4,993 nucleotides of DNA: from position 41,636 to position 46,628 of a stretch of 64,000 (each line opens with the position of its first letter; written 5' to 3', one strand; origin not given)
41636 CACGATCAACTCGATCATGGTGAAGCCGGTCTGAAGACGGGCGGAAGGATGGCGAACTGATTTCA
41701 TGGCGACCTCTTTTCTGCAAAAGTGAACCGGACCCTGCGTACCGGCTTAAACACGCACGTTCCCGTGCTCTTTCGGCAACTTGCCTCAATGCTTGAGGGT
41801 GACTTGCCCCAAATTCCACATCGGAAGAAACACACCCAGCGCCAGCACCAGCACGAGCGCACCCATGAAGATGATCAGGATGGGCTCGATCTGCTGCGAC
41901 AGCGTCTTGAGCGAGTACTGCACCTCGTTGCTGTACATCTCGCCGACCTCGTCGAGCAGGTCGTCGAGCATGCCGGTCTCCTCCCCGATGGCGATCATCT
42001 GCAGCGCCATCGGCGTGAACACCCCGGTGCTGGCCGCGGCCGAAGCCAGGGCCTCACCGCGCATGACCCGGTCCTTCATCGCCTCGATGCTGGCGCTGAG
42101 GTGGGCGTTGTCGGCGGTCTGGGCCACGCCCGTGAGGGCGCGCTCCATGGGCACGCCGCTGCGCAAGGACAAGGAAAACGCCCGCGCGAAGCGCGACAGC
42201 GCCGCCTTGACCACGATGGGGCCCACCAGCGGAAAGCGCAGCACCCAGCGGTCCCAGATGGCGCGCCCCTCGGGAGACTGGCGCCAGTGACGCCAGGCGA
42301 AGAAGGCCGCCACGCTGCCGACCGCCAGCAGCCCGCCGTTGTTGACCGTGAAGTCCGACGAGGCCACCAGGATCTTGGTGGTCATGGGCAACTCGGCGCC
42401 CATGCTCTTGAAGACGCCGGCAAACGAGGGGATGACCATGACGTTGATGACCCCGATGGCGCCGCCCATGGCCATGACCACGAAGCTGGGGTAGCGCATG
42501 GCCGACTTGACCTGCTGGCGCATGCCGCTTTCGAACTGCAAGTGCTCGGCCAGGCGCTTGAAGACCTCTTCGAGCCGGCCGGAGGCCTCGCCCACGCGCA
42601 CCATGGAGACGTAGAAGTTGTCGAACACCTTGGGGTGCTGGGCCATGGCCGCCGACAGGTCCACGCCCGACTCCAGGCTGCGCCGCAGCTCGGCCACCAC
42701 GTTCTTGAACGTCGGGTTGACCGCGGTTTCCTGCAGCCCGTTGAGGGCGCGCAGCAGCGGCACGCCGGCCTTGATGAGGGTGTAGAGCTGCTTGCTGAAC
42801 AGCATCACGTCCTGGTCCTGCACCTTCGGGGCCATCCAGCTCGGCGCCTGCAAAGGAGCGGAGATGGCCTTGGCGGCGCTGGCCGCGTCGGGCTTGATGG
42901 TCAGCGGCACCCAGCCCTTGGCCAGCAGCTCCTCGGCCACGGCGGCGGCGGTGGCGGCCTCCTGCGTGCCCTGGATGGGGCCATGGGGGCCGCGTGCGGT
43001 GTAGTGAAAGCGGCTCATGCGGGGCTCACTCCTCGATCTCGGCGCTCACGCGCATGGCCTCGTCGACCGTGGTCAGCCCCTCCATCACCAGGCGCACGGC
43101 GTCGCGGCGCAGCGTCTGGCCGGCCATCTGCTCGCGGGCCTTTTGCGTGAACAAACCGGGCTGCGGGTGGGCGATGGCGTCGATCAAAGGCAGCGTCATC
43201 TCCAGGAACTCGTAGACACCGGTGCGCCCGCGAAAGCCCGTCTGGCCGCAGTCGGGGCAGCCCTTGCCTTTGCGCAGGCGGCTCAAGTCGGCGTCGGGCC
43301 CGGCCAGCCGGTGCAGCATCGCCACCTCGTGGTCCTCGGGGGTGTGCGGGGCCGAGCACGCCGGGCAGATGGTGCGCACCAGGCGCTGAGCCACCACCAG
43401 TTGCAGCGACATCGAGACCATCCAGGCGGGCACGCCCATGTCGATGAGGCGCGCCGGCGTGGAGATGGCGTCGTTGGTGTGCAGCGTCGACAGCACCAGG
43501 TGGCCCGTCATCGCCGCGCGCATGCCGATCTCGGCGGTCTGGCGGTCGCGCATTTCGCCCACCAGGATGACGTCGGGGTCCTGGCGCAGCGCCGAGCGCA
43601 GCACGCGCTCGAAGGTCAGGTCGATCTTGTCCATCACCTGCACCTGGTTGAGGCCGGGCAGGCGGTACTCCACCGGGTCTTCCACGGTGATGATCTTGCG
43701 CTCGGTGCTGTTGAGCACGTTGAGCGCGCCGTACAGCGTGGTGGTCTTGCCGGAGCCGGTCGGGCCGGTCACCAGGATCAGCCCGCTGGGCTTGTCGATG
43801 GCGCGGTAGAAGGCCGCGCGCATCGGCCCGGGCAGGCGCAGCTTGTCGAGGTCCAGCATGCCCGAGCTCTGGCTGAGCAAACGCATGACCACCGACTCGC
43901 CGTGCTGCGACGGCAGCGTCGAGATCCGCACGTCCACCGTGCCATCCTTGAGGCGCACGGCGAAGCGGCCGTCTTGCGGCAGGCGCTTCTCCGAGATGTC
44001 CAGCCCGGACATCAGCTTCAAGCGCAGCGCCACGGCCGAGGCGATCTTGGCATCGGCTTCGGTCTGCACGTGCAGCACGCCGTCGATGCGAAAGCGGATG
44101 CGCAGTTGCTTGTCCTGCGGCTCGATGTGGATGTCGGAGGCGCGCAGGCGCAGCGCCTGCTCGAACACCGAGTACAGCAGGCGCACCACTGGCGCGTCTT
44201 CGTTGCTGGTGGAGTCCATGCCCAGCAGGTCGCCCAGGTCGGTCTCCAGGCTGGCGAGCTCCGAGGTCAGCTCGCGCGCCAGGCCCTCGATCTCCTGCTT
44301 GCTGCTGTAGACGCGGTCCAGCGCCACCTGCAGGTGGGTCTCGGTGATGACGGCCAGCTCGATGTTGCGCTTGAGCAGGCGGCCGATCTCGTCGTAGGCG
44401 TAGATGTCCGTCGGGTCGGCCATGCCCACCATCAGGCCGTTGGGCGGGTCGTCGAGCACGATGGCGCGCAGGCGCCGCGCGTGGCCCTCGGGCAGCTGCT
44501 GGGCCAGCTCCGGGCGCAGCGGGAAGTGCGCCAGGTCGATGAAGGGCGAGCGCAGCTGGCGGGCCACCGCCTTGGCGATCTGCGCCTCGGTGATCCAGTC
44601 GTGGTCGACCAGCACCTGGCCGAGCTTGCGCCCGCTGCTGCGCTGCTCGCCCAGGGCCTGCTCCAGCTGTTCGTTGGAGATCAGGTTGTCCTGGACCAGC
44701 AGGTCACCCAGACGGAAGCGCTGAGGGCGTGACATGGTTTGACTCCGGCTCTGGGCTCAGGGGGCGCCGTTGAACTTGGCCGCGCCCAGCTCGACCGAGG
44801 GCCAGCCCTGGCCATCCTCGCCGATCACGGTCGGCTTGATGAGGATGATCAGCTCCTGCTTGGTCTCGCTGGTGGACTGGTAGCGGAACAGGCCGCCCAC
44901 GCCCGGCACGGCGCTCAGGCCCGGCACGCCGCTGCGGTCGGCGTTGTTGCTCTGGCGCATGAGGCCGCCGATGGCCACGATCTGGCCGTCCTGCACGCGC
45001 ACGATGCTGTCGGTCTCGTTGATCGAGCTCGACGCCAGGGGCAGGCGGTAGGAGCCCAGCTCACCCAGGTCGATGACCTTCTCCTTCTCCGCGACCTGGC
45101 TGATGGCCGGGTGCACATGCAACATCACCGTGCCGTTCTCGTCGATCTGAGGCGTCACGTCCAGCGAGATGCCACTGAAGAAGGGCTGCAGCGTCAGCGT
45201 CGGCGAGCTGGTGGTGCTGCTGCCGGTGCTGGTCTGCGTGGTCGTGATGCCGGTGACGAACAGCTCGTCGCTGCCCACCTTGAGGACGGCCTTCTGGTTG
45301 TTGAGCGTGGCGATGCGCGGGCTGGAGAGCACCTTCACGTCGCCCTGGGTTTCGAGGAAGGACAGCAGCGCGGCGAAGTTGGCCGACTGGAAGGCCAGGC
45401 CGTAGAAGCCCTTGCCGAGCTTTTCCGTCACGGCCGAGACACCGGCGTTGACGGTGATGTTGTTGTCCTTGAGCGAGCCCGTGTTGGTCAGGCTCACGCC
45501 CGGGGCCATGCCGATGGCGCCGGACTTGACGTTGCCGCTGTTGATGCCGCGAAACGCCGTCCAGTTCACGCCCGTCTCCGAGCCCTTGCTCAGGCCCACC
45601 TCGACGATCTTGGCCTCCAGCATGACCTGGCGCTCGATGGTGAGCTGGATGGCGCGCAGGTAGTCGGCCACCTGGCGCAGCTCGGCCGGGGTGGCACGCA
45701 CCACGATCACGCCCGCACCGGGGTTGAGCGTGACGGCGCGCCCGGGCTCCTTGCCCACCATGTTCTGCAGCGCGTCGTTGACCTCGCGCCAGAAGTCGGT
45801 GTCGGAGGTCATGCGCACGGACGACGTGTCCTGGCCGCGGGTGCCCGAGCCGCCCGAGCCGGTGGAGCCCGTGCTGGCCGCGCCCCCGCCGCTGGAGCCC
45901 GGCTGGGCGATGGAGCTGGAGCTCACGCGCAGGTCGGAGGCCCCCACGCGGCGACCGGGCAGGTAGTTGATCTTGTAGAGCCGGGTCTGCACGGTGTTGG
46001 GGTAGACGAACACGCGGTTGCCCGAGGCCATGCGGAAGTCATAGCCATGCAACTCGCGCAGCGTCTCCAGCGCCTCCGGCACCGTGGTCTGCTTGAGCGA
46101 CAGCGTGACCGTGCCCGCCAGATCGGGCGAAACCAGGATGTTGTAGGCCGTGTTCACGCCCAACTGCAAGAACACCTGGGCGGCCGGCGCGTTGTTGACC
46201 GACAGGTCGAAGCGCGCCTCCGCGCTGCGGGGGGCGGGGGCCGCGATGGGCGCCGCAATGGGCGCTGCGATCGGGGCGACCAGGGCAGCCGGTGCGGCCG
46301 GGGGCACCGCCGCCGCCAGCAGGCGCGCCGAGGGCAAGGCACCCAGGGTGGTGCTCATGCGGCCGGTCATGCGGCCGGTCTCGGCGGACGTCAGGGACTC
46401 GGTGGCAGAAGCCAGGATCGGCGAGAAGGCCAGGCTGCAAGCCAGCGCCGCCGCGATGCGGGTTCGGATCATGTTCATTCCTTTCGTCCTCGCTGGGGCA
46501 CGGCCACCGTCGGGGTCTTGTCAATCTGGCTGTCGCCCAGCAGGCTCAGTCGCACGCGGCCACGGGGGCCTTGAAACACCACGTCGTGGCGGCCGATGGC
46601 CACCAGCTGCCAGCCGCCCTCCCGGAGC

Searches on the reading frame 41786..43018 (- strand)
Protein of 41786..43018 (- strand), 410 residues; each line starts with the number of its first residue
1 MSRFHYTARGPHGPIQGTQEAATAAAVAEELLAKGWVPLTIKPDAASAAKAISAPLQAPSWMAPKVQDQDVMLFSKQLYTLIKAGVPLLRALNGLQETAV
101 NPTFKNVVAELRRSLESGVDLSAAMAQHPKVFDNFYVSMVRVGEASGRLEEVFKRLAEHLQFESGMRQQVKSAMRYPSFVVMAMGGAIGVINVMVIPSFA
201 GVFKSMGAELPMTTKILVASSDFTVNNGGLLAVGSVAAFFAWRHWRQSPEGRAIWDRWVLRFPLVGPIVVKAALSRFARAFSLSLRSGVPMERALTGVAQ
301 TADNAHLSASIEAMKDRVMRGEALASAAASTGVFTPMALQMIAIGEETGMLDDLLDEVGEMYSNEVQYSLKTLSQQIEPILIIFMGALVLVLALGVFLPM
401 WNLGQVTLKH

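Call 91: search_protein_families(library=pfam, proteins=[window:41786-43018:-], max_evalue=0.00001)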
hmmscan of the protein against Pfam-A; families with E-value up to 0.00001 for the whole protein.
window:41786-43018:- (410 aa): 1 family
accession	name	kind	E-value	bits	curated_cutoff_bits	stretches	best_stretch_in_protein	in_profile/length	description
PF00482.28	T2SSF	-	1.2e-57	193.7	25.2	2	74-197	1-125/125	Type II secretion system (T2SS), protein F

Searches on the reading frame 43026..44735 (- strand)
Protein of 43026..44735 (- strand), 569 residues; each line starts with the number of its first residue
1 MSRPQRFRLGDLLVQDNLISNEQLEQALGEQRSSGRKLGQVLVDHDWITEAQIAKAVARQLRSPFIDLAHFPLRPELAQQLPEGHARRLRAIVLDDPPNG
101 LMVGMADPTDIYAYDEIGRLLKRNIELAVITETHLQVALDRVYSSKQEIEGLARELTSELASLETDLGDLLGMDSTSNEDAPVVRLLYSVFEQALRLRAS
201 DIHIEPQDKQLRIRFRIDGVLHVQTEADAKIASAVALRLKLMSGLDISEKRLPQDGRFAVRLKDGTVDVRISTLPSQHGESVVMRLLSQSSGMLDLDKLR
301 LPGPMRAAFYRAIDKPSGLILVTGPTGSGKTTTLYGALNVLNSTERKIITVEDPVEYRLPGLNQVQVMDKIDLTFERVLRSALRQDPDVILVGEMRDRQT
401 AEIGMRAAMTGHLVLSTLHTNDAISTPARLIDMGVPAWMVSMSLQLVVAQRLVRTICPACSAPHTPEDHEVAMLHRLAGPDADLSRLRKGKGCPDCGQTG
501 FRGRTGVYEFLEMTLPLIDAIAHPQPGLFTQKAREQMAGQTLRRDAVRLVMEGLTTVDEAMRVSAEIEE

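Call 91: search_protein_families(library=pfam, proteins=[window:43026-44735:-], max_evalue=0.00001)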
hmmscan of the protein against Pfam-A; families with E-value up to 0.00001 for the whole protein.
window:43026-44735:- (569 aa): 2 families
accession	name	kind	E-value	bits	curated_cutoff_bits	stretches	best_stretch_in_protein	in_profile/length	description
PF00437.27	T2SSE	-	3.7e-132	440.9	24.9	1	178-562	3-370/370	Type II/IV secretion system protein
PF05157.20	MshEN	-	5.6e-16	58.7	23.1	1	62-147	2-88/90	MshEN domain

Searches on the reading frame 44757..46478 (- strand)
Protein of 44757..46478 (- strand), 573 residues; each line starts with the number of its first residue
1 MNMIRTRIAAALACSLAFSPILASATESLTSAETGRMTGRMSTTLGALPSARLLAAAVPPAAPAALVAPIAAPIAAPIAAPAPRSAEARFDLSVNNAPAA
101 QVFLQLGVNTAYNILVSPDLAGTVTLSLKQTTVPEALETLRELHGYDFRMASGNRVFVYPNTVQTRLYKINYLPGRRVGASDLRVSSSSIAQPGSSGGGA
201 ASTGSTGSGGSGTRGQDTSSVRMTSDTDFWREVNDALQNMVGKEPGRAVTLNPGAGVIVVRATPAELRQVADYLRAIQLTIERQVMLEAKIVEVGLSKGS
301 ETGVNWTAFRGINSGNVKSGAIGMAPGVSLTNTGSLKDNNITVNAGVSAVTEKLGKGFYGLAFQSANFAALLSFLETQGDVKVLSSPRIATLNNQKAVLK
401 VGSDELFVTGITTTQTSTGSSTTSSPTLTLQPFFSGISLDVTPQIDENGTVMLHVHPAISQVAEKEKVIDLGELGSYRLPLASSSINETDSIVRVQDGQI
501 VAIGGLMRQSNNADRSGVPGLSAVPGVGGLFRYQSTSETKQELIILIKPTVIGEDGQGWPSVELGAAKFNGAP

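Call 91: search_protein_families(library=pfam, proteins=[window:44757-46478:-], max_evalue=0.00001)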
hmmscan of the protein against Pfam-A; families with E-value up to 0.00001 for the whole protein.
window:44757-46478:- (573 aa): 3 families
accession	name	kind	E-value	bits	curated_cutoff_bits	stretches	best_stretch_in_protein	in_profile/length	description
PF00263.26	Secretin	-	9.9e-42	142.8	27.5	1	375-552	2-168/169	Bacterial type II and III secretion system protein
PF07655.18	Secretin_N_2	-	8.2e-21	74.8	23.4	1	165-255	1-91/91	Secretin N-terminal domain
PF07660.19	STN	-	3.2e-09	36.9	28.4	1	112-160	1-51/52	Secretin and TonB N terminus short domain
